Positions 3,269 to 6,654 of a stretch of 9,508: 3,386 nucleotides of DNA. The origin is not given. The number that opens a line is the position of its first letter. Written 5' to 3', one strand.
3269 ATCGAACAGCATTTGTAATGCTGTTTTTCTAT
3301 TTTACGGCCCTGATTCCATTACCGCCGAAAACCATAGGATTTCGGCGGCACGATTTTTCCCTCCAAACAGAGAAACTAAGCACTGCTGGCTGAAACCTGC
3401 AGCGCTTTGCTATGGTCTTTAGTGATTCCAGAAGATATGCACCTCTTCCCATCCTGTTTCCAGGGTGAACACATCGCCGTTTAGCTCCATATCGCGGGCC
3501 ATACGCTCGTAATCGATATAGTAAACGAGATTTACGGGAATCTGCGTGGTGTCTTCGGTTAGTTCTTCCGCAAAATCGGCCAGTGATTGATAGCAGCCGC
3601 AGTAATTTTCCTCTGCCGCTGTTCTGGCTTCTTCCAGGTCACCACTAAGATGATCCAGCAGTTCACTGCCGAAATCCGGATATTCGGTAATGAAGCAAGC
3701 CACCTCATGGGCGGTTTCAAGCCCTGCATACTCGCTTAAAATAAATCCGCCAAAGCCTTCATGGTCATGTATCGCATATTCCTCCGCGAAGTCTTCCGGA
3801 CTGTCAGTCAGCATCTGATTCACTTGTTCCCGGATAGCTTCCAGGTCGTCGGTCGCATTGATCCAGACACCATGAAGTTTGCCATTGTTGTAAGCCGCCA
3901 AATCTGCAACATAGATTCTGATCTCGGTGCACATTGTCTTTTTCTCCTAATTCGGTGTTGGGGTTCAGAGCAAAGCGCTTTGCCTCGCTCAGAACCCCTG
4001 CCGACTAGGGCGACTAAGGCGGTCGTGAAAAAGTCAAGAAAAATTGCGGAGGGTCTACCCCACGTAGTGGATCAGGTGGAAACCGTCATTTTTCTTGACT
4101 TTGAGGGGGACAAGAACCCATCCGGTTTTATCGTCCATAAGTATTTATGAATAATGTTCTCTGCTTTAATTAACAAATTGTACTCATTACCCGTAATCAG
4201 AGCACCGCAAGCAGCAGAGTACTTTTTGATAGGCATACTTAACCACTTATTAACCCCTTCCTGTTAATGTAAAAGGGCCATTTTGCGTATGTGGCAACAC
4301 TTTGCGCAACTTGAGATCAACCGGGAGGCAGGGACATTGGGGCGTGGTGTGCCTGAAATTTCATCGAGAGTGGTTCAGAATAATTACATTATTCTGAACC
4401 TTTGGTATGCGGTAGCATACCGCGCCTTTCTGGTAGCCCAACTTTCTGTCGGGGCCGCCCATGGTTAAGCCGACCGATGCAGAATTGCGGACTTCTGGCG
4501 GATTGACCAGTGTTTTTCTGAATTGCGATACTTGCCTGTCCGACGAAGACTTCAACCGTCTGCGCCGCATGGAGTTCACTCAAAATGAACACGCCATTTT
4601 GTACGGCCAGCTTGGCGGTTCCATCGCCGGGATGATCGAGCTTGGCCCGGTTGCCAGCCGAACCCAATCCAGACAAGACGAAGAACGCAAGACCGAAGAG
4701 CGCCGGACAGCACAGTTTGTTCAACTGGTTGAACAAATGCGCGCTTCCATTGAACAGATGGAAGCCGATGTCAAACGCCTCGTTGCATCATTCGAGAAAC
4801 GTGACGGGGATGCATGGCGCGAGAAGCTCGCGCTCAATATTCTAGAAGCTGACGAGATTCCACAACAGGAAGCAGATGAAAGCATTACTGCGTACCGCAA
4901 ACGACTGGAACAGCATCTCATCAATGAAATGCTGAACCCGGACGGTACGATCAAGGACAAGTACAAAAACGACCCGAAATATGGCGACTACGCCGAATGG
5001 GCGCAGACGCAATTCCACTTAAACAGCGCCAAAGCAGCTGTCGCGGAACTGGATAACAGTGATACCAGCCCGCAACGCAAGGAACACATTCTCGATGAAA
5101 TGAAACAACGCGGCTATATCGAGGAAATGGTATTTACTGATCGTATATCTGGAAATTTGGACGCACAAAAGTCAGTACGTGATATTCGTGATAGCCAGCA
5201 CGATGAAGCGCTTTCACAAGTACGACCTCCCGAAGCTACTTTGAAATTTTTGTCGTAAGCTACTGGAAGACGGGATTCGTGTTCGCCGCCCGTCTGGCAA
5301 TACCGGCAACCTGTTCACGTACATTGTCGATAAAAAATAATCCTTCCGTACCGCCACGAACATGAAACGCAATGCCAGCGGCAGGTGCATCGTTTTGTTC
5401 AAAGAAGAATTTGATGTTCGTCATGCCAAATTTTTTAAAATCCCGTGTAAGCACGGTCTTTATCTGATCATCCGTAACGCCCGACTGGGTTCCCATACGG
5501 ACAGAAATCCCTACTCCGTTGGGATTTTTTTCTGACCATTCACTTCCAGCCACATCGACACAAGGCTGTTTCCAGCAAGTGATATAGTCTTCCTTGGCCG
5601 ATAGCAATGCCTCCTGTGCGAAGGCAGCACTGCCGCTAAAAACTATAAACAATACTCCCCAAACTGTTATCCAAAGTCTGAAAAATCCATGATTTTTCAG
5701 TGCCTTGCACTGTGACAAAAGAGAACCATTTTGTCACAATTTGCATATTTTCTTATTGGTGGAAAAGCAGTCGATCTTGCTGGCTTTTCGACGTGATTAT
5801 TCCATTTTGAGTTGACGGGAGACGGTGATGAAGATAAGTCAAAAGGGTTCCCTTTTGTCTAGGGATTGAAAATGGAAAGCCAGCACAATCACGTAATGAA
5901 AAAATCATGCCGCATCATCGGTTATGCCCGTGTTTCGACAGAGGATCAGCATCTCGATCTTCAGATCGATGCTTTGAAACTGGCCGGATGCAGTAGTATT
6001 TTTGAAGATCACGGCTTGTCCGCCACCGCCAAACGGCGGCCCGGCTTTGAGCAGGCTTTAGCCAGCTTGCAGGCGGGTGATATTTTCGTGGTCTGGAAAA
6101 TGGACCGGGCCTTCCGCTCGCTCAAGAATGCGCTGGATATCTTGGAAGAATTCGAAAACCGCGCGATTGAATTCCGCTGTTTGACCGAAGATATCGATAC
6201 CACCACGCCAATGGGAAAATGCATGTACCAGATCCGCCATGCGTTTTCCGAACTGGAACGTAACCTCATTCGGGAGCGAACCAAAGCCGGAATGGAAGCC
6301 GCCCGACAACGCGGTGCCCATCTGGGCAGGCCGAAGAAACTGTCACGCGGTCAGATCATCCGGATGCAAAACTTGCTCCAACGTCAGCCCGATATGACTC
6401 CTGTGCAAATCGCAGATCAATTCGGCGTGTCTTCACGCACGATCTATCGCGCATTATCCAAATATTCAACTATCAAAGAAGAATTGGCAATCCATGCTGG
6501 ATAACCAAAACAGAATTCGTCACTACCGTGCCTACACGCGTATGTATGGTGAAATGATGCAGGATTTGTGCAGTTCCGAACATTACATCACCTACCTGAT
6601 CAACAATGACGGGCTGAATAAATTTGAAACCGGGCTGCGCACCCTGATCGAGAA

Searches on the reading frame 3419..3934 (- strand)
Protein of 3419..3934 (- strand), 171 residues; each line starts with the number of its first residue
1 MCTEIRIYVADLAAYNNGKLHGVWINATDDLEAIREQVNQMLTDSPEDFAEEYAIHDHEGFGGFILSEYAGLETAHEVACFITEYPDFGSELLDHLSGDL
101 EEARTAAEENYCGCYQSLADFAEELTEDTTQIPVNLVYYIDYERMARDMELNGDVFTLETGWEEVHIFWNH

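Call 50: search_protein_families(library=ncbifam, proteins=[window:3419-3934:-], max_evalue=0.01)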
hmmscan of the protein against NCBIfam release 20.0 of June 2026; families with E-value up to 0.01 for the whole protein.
window:3419-3934:- (171 aa): 0 families

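Call 94: search_protein_families(library=pfam, proteins=[window:3419-3934:-], max_evalue=0.001)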
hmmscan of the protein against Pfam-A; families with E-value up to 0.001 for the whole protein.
window:3419-3934:- (171 aa): 1 family
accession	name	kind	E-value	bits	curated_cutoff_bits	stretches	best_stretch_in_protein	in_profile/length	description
PF07275.16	ArdA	-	8.1e-46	156.9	27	1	7-163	1-154/155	Antirestriction protein (ArdA)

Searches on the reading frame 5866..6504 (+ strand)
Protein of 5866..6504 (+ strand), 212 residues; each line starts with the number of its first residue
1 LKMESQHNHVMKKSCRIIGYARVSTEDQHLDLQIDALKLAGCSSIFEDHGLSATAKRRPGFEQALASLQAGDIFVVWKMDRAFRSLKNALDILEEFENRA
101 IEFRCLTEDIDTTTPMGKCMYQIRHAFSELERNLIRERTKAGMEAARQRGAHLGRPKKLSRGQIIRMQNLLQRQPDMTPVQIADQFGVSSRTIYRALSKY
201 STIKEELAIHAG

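Call 50: search_protein_families(library=ncbifam, proteins=[window:5866-6504:+], max_evalue=0.01)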
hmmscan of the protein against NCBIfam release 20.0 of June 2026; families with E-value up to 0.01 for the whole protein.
window:5866-6504:+ (212 aa): 8 families
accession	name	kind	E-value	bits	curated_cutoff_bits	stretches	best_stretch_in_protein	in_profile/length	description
NF041201.1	recomb_XisF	equivalog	3.4e-24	85.6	375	1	17-152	1-142/465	fdxN element excision recombinase XisF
NF047343.1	SCCmet_CcrB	equivalog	2.6e-15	56.1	900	1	13-152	5-157/542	cassette chromosome recombinase CcrB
NF009949.0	PRK13413.1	equivalog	2.7e-11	43.5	272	1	17-202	2-198/203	master DNA invertase Mpi family serine-type recombinase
NF047347.1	SCCmet_CcrC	equivalog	5.7e-10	38.3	900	1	45-153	45-157/558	cassette chromosome recombinase CcrC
NF047344.1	SCCmet_CcrA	equivalog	5.5e-05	22.5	700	1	17-149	4-145/442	cassette chromosome recombinase CcrA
NF033518.0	transpos_IS607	equivalog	0.00012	21.6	110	1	12-85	51-133/187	IS607 family transposase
NF033545.0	transpos_IS630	equivalog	0.0035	16.8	100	0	170-201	6-37/299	IS630 family transposase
TIGR02937.1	sigma70-ECF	superfamily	0.0054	16.4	42.9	1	83-199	108-156/165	sigma-70 family RNA polymerase sigma factor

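Call 94: search_protein_families(library=pfam, proteins=[window:5866-6504:+], max_evalue=0.001)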
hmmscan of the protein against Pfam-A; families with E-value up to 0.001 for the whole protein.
window:5866-6504:+ (212 aa): 6 families
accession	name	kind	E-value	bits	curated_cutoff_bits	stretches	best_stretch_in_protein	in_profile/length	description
PF00239.26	Resolvase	-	3e-45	154.3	23.3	1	17-151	1-144/145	Resolvase, N terminal domain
PF13565.12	HTH_32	-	4.5e-07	30.8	33.7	1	138-197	8-73/73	Homeodomain-like domain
PF02796.21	HTH_7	-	6.3e-07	29.9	23.8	1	154-199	1-44/45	Helix-turn-helix domain of resolvase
PF13384.12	HTH_23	-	2.5e-05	24.4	24.6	1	170-200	13-41/50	Homeodomain-like domain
PF08279.18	HTH_11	-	2.8e-05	24.3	25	1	168-198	7-37/55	HTH domain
PF13412.12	HTH_24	-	0.00078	19.4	21.9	0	169-199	10-40/48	Winged helix-turn-helix DNA-binding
